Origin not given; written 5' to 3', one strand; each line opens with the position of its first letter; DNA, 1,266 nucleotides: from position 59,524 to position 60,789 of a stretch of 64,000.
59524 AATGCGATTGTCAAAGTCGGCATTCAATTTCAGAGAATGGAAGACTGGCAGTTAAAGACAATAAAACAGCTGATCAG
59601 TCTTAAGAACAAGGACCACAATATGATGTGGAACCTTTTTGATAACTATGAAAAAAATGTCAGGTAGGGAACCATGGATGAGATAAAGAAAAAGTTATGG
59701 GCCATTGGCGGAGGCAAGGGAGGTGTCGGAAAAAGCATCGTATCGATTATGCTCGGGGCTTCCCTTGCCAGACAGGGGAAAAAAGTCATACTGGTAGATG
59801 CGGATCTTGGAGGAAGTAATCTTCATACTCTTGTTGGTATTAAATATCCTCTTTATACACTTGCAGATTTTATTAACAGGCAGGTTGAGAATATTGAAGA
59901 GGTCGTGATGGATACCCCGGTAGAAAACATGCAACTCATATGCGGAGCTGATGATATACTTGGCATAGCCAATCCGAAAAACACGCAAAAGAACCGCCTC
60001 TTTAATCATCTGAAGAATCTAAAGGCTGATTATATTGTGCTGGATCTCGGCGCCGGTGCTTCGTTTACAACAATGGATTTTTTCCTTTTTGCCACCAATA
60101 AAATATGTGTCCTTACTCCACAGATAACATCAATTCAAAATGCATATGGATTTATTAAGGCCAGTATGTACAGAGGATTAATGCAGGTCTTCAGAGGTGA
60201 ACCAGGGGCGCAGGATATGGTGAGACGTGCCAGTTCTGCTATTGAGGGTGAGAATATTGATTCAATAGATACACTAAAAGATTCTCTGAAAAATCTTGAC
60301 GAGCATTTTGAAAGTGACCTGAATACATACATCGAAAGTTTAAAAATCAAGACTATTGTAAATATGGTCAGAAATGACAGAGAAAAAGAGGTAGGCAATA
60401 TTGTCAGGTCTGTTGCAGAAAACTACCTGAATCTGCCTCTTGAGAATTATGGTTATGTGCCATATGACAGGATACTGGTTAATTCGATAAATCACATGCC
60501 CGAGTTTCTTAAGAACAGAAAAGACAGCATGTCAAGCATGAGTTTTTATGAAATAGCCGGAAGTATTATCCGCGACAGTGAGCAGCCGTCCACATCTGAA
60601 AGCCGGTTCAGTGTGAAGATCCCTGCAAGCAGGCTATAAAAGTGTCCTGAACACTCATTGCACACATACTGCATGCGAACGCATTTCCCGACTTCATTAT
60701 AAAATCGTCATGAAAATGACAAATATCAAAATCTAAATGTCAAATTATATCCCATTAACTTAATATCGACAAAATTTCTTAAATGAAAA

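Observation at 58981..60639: PilZ protein immediately upstream of a MinD/FlhG-like ATPase: possible c-di-GMP-responsive positioning module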

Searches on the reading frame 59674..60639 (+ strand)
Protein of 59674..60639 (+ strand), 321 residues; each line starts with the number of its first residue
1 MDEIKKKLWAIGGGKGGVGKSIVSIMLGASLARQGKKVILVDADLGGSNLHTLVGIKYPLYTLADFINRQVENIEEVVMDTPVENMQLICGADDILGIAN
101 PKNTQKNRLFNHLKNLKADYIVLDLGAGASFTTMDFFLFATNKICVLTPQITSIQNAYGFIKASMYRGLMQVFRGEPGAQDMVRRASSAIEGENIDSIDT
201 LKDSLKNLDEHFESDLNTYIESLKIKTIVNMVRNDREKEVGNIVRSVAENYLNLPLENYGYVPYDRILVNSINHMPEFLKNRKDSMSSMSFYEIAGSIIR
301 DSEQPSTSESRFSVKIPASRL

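Call 3: search_protein_families(library=pfam, proteins=[window:59674-60639:+], max_evalue=0.01)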
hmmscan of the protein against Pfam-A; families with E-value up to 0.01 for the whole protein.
window:59674-60639:+ (321 aa): 8 families
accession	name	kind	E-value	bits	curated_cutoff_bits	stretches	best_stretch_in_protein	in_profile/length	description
PF01656.29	CbiA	-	9.4e-17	61.6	25.4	1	10-271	2-118/125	CobQ/CobB/MinD/ParA nucleotide binding domain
PF13614.12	AAA_31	-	2.9e-15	57.1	27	1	9-155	4-155/177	AAA domain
PF10609.15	ParA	-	8.4e-15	55.3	27.1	1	7-157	4-153/246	NUBPL iron-transfer P-loop NTPase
PF02374.21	ArsA_ATPase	-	2.7e-05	24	24.3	1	11-44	5-38/305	Anion-transporting ATPase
PF09140.17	MipZ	-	5.8e-05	23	20.7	1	11-125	5-107/262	ATPase MipZ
PF00142.24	Fer4_NifH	-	0.00014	21.9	25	1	14-54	7-47/271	4Fe-4S iron sulfur cluster binding proteins, NifH/frxC family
PF16575.11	CLP1_P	-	0.00023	21.5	26.6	1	14-50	1-37/188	mRNA cleavage and polyadenylation factor CLP1 P-loop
PF06564.18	CBP_BcsQ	-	0.00083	19.4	21.3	1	10-53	5-46/234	Cellulose biosynthesis protein BcsQ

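Call 4: search_protein_families(library=ncbifam, proteins=[window:59674-60639:+], max_evalue=0.01)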
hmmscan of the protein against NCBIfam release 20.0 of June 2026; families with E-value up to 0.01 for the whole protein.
window:59674-60639:+ (321 aa): 29 families (the best 25 are shown)
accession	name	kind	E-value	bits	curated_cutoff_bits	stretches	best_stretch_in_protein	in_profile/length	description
TIGR01968.1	minD_bact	equivalog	2.1e-24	86.3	212.9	1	10-158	5-152/261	septum site-determining protein MinD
TIGR01969.1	minD_arch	subfamily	1.9e-21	76.4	201.75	1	10-158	4-149/251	cell division ATPase MinD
NF008079.0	PRK10818.1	equivalog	1e-12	48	508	1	11-157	7-153/270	septum site-determining protein MinD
NF041136.1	MrpORP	equivalog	1e-11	44.7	450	1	1-59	1-58/365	iron-sulfur cluster carrier protein MrpORP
TIGR01007.1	eps_fam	subfamily_domain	7.7e-11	41.9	108.05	1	6-125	17-135/204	polysaccharide biosynthesis tyrosine autokinase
NF047398.1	AAA_KGGVGR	domain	2.1e-10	41.3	90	1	10-71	6-69/190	KGGVGR-motif variant AAA ATPase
TIGR03018.1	pepcterm_TyrKin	hypoth_equivalog_domain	4.7e-10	39.1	230.65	1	11-90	40-119/207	XrtA-associated tyrosine autokinase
NF008669.0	PRK11670.1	equivalog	3e-09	36.3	348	1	6-155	107-255/369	iron-sulfur cluster carrier protein ApbC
NF041546.1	ParA_partition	equivalog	1.3e-07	31.4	180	1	14-51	7-44/203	ParA family partition ATPase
NF008568.0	PRK11519.1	equivalog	4.9e-07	28.3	1068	1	4-90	524-608/720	tyrosine-protein kinase Wzc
TIGR03453.1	partition_RepA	equivalog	1.1e-06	27.7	348.45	1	13-176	111-291/387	plasmid partitioning protein RepA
TIGR03815.1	CpaE_hom_Actino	equivalog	1.2e-05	24.6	154.45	1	10-56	115-161/340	septum site-determining protein Ssd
NF033200.1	F430_CfbC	exception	1.8e-05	24.2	402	1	14-79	7-71/260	Ni-sirohydrochlorin a,c-diamide reductive cyclase ATP-dependent reductase subunit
TIGR01281.1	DPOR_bchL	equivalog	2.7e-05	23.7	345.15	1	14-74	7-65/268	ferredoxin:protochlorophyllide reductase (ATP-dependent) iron-sulfur ATP-binding protein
TIGR04291.1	arsen_driv_ArsA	equivalog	2.7e-05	23.1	650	1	13-53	9-48/565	arsenical pump-driving ATPase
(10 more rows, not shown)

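Call 8: find_homologous_proteins(query=window:59674-60636:+)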
Query window:59674-60636:+ (321 aa): 3352 proteins with E <= 0.001 among 5439 candidates; the best 120 are listed.
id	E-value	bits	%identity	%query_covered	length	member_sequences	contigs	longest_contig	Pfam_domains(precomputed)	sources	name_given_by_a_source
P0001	4.4e-203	691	98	100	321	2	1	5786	PF10609.16,PF01656.30,PF13614.13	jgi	jgi:flagellar biosynthesis protein FlhG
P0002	1.8e-176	604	84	100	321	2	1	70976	PF10609.16,PF01656.30,PF13614.13,PF09140.18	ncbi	-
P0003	4.3e-175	599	83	100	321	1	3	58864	PF10609.16,PF01656.30,PF13614.13,PF09140.18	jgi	jgi:flagellar biosynthesis protein FlhG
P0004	6.6e-174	595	83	100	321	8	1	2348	PF10609.16,PF01656.30,PF13614.13,PF09140.18,PF02374.22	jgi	jgi:flagellar biosynthesis protein FlhG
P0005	3.4e-173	593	82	100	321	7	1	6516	PF10609.16,PF01656.30,PF13614.13,PF09140.18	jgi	jgi:flagellar biosynthesis protein FlhG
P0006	4.2e-173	593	82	100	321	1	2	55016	PF10609.16,PF01656.30,PF13614.13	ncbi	-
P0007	7.7e-173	592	83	100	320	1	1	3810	PF10609.16,PF01656.30,PF13614.13,PF09140.18,PF02374.22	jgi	-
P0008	1.2e-171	588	82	100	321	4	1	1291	PF10609.16,PF01656.30,PF13614.13,PF09140.18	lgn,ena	-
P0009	3.3e-168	577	81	100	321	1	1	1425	PF10609.16,PF01656.30,PF13614.13,PF09140.18,PF02374.22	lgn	-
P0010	2.1e-163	561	78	100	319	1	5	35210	PF10609.16,PF01656.30,PF13614.13,PF09140.18,PF02374.22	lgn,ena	-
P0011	1.7e-158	545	75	100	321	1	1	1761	PF10609.16,PF01656.30,PF13614.13,PF09140.18,PF02374.22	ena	-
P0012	2.9e-135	469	69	97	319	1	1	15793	PF10609.16,PF01656.30,PF13614.13,PF02374.22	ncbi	-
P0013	5.8e-132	458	68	93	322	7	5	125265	PF10609.16,PF01656.30,PF13614.13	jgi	jgi:flagellar biosynthesis protein FlhG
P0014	2.5e-131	456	64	100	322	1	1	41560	PF10609.16,PF01656.30,PF13614.13,PF09140.18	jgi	jgi:flagellar biosynthesis protein FlhG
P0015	3.1e-131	455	65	100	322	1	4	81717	PF10609.16,PF01656.30,PF13614.13,PF09140.18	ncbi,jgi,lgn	jgi:flagellar biosynthesis protein FlhG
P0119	1.5e-111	391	59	93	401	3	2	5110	PF07238.20,PF10609.16,PF01656.30,PF13614.13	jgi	jgi:flagellar biosynthesis protein FlhG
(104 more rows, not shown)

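Call 10: search_solved_structures(query=window:59674-60636:+, max_evalue=0.001, show_alignments=2)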
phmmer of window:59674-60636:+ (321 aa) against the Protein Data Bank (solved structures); distinct sequences matched with E-value up to 0.001: 24.
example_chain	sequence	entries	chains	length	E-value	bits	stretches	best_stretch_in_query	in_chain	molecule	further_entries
5j1j_A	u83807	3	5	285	6.1e-18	68.5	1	9-163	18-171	Site-determining protein | Transcriptional antiactivator FleN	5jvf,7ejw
4rz2_A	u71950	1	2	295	8.6e-18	68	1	9-163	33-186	Site-determining protein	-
8pb9_A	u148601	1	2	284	7.9e-17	64.9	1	9-163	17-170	Antiactivator FleN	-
8p53_A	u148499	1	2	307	1.1e-16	64.4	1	9-163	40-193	Antiactivator FleN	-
4rz3_A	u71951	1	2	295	1.1e-16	64.3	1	9-163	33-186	Site-determining protein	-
1g3q_A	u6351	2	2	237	1.3e-14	57.6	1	10-156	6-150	CELL DIVISION INHIBITOR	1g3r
1ion_A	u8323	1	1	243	1.8e-13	53.8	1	9-156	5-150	PROBABLE CELL DIVISION INHIBITOR MIND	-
4v03_A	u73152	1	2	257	3.2e-12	49.7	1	10-161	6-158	SITE-DETERMINING PROTEIN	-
6riq_C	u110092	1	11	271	7.8e-12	48.5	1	7-159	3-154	Site-determining protein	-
4v02_A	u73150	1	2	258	4e-11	46.1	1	10-161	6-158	SITE-DETERMINING PROTEIN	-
3q9l_A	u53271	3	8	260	3.4e-10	43.1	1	10-158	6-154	Septum site-determining protein minD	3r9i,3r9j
1hyq_A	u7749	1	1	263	1.2e-08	38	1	10-156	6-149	CELL DIVISION INHIBITOR (MIND-1)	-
2ph1_A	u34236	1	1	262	3.2e-07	33.3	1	4-59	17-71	Nucleotide-binding protein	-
8zkc_A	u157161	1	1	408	8e-07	32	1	6-150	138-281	Iron-sulfur cluster carrier protein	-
6z0p_A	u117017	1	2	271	1.7e-06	30.9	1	4-120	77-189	BceF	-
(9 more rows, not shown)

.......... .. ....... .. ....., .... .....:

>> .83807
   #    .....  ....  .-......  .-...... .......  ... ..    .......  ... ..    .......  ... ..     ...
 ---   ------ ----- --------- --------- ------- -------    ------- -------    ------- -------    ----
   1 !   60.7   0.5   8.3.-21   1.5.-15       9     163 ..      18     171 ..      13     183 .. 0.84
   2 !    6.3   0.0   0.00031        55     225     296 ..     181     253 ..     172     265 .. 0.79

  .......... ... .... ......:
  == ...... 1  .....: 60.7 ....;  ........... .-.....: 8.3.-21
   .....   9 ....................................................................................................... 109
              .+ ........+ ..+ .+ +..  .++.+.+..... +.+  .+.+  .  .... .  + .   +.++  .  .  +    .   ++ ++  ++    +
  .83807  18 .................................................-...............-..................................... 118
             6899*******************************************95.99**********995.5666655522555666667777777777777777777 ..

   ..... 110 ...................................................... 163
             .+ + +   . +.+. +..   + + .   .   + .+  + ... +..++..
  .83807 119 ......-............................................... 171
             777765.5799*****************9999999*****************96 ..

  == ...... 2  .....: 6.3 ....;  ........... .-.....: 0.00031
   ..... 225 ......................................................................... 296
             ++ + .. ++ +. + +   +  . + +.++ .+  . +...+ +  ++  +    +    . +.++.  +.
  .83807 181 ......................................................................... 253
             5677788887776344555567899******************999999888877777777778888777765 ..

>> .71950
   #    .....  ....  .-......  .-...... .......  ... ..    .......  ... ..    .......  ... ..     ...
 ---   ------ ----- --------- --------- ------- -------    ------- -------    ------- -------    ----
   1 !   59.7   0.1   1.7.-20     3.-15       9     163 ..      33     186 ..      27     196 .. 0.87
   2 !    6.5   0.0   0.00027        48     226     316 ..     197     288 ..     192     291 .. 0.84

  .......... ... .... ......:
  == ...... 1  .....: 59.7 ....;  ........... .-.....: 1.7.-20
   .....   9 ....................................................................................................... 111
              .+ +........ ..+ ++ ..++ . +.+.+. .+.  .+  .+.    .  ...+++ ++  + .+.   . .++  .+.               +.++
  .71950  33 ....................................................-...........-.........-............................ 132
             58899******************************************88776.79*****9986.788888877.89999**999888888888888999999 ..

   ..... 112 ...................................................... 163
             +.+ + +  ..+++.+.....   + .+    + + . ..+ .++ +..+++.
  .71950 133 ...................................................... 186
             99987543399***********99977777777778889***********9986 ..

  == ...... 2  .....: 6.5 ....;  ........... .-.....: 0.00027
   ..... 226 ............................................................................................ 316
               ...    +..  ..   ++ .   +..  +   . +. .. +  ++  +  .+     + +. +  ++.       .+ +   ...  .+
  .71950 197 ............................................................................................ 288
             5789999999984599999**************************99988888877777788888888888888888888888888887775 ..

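Call 13: find_related_loci(query=A1, collection=genome_contigs, flank=6000)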
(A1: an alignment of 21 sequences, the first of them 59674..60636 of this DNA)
Query A1 (321 aa) in genome_contigs; peptide patterns used: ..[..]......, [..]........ (x = any residue, [..] = any of these).
600 stretches matched a pattern (row limit reached: there are more); 580 encode a relative of the query (tblastn E <= 1e-3); the best 80 are kept; 80 distinct loci.
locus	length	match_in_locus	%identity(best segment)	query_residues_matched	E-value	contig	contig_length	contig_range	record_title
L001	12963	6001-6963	82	1-321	2e-176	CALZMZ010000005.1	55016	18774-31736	MAG: Thermodesulfovibrionia bacterium isolate FO_M_Nitrospirota_06 genome assembly, contig: scaffold_1155, whole genome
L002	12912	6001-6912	67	1-304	4e-131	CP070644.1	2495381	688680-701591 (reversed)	MAG: Nitrospiraceae bacterium isolate bin899 chromosome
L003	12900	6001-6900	68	1-300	2e-128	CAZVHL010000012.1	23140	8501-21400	MAG TPA_asm: uncultured Nitrospiraceae bacterium isolate binchicken_co132_92 genome assembly, contig: NODE_706_length_23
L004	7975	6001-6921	65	1-307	1e-123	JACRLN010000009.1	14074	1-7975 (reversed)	MAG: Nitrospirae bacterium isolate NC_groundwater_1882_Pr3_B-0.1um_42_111 SR2-18-B1_coassembly_21208, whole genome shotg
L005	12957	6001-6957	62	1-318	6e-123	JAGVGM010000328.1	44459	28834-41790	MAG: Thermodesulfovibrionia bacterium isolate DeMMO2_3 c_000000096030, whole genome shotgun sequence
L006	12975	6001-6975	62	3-317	5e-119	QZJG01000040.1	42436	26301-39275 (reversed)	MAG: Nitrospiraceae bacterium isolate SURF_45 Ga0104751_1001297, whole genome shotgun sequence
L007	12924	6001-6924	64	1-308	5e-119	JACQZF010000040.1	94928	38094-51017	MAG: Nitrospirae bacterium isolate NC_groundwater_1560_Pr4_S-0.65um_46_16 SR1-18-Sp65_coassembly_scaffold_173303, whole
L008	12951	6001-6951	59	3-319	2e-116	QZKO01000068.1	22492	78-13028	MAG: Nitrospiraceae bacterium isolate SURF_11 Ga0104751_1003472, whole genome shotgun sequence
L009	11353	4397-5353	61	1-320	4e-116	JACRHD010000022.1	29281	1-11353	MAG: Nitrospirae bacterium isolate NC_groundwater_1768_Pr3_B-0.1um_50_19 SR-2_scaffold_141_1116259, whole genome shotgun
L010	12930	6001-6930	60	1-310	1e-115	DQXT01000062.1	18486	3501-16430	MAG TPA_asm: Deltaproteobacteria bacterium isolate HyVt-14 Ga0136651_10000692, whole genome shotgun sequence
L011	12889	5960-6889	60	1-308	2e-115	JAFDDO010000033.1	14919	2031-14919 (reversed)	MAG: Deltaproteobacteria bacterium isolate Meg19_1012_Bin_147 Meg19_1012_Bin_147_scaffold_12134, whole genome shotgun se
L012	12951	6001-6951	60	1-310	1e-114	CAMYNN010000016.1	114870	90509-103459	MAG: Thermodesulfovibrionia bacterium isolate FO_M_Nitrospinota_07.1 genome assembly, contig: scaffold_442, whole genome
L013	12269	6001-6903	64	1-301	2e-109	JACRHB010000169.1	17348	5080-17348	MAG: Nitrospirae bacterium isolate NC_groundwater_1766_Pr3_B-0.1um_47_18 SR-2_scaffold_141_2829091, whole genome shotgun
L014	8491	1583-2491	60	2-304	5e-107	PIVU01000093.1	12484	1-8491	MAG: Nitrospirae bacterium isolate Glo_13 GloG15_CONTIG6352, whole genome shotgun sequence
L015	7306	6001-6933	58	2-313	2e-107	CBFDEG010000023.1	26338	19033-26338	MAG TPA_asm: uncultured bacterium isolate SRR26215679_binner12_Refined_101 genome assembly, contig: ERZ25073473.637, who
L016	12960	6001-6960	56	1-320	2e-106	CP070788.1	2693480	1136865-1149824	MAG: Nitrospiraceae bacterium isolate bin1476 chromosome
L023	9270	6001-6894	49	3-300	4e-87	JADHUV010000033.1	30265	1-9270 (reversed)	MAG: Nitrospira sp. isolate BS150m-G55 BS-150m-C1240, whole genome shotgun sequence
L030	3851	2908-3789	44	7-299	6e-73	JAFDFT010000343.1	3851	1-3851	MAG: Deltaproteobacteria bacterium isolate Meg22_02_Bin_86 Meg22_02_Bin_86_scaffold_73091, whole genome shotgun sequence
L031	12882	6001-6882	45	7-299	3e-72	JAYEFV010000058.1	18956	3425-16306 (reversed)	MAG: Thermodesulfobacteriota bacterium isolate MAG263 MAG263_58, whole genome shotgun sequence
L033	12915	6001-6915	44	2-305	4e-72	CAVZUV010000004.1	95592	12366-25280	MAG: uncultured delta proteobacterium isolate MFD02416.bin.2.152 genome assembly, contig: contig_101149, whole genome sh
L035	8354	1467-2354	44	7-301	2e-70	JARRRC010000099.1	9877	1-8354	MAG: Desulfobacterales bacterium isolate Spart_218_MAG scaffold_8088, whole genome shotgun sequence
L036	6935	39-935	43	7-304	4e-70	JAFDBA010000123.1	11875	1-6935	MAG: Deltaproteobacteria bacterium isolate AB_69_Bin_188 AB_69_Bin_188_scaffold_23912, whole genome shotgun sequence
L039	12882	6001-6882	44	7-299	4e-69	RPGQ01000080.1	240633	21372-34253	MAG: Desulfobacteraceae bacterium Eth-SRB2 Scaffold279_pilon, whole genome shotgun sequence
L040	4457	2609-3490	43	7-299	2e-67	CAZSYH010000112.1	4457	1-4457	MAG TPA_asm: uncultured Syntrophaceae bacterium isolate SRP178699_co1_570 genome assembly, contig: NODE_29616_length_445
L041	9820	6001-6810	42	7-275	5e-67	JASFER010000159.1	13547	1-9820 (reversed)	MAG: Desulfobacteraceae bacterium isolate D0606M12metaG_Bin_670 D0606M12metaG_FD_scaffold_1116_c1, whole genome shotgun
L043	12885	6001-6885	43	5-298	4e-66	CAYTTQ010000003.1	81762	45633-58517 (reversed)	MAG TPA_asm: uncultured Desulfobacterales bacterium isolate binchicken_co17_432 genome assembly, contig: NODE_934_length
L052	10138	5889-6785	41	2-301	2e-63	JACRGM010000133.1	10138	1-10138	MAG: Nitrospinota bacterium isolate NC_groundwater_1751_Pr3_B-0.1um_39_18 SR-2_scaffold_141_1379073, whole genome shotgu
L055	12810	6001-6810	41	7-275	8e-63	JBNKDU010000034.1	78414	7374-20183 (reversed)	MAG: Desulfobacteraceae bacterium isolate F1.bin.3.orig k141_1070555, whole genome shotgun sequence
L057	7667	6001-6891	40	6-303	5e-63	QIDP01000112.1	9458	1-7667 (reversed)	MAG: Nitrospirae bacterium isolate SZUA-224 Ga0063294_10004323, whole genome shotgun sequence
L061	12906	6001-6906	42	5-308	4e-62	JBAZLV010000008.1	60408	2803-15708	MAG: Nitrospirota bacterium isolate SO_2017_LW4_23 scaffold_1329_c1_LW137-91_2017, whole genome shotgun sequence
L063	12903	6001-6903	42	4-304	2e-62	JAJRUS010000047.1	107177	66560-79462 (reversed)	MAG: bacterium isolate Dive96_bin10.214 k141_1857018, whole genome shotgun sequence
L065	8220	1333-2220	41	5-300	3e-62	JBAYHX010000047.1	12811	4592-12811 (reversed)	MAG: Candidatus Latescibacterota bacterium isolate SO_2016_GW1_16 scaffold08599_OW334_2016, whole genome shotgun sequenc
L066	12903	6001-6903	42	6-307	1e-61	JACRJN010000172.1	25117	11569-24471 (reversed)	MAG: Candidatus Schekmanbacteria bacterium isolate NC_groundwater_1830_Pr3_B-0.1um_47_19 SR-2_scaffold_141_3680733, whol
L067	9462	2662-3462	44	5-272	2e-61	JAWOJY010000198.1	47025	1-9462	MAG: Nitrospirota bacterium isolate bin_109_1 c_000000439814, whole genome shotgun sequence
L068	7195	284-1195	40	1-304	1e-61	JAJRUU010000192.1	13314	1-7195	MAG: bacterium isolate Dive96_bin10.231 k141_1905634, whole genome shotgun sequence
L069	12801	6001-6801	42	6-272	2e-61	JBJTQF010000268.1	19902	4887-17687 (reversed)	MAG: Myxococcota bacterium isolate samp_4448_VAMB_910 samp_4448_1447309, whole genome shotgun sequence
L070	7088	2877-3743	39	2-291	4e-61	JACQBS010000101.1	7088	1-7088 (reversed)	MAG: Nitrospinota bacterium isolate NC_groundwater_948_Pr1_S-0.2um_39_25 Montesol18-Sp2_coassembly_scaffold_692271, whol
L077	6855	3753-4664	38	2-307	7e-61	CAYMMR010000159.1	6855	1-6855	MAG TPA_asm: uncultured Nitrospinota bacterium isolate binchicken_co21_483 genome assembly, contig: NODE_12145_length_68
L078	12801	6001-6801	44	5-272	2e-60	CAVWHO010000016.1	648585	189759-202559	MAG: Nitrospirota bacterium isolate MFD01299.bin.1.129 genome assembly, contig: contig_7942, whole genome shotgun sequen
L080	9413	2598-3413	41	5-275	2e-60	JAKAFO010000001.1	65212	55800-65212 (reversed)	MAG: Deltaproteobacteria bacterium isolate WY2.bin100 NODE_575_length_65212_cov_4.588446, whole genome shotgun sequence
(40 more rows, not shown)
